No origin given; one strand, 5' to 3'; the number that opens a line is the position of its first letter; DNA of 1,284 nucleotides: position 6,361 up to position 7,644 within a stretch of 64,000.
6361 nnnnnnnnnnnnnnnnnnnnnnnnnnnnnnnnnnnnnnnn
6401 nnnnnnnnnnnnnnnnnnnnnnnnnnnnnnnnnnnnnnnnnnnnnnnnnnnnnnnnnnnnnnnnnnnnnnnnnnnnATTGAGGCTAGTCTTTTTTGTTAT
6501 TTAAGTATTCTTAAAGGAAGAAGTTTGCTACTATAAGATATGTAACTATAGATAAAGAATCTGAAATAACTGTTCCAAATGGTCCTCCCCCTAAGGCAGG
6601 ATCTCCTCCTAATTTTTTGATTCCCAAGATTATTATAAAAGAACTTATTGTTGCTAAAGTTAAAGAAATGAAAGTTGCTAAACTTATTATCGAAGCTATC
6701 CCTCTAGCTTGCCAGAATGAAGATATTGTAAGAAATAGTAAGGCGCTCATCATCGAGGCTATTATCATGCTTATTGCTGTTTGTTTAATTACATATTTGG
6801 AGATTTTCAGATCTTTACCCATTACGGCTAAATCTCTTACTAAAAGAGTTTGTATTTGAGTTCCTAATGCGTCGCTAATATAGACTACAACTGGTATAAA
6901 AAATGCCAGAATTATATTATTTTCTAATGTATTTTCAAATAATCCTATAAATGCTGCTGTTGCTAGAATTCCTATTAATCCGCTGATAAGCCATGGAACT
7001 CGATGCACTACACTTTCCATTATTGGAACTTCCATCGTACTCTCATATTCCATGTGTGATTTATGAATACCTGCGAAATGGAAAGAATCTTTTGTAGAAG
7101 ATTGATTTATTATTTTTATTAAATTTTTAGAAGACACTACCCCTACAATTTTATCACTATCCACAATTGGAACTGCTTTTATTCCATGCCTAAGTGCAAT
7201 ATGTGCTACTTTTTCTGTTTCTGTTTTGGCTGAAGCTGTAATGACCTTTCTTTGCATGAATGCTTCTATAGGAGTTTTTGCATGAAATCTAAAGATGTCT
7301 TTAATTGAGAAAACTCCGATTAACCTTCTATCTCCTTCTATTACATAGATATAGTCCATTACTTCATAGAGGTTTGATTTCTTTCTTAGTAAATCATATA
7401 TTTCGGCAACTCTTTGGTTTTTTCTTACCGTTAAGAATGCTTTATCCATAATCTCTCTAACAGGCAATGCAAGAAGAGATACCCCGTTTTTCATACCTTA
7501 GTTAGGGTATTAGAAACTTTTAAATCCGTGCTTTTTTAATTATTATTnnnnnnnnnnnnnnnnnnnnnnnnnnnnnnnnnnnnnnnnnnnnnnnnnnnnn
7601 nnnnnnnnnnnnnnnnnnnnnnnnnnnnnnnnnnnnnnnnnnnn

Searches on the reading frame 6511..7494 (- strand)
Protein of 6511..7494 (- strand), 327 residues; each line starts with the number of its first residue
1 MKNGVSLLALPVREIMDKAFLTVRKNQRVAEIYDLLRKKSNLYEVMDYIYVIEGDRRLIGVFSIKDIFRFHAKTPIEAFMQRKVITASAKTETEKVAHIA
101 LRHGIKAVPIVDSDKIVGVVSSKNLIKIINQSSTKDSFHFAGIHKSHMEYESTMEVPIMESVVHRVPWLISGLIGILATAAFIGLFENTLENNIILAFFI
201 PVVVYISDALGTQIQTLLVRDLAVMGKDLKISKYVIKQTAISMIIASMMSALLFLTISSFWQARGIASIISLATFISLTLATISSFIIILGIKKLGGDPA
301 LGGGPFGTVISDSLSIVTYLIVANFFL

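Call 42: search_protein_families(library=pfam, proteins=[window:6511-7494:-], max_evalue=0.0001)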
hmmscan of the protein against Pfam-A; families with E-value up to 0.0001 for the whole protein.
window:6511-7494:- (327 aa): 2 families
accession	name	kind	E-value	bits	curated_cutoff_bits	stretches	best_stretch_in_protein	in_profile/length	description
PF00571.33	CBS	-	2.4e-19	69.8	24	2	77-129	2-55/57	CBS domain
PF01769.21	MgtE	-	1.2e-13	51.9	27.6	1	200-321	1-124/125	Divalent cation transporter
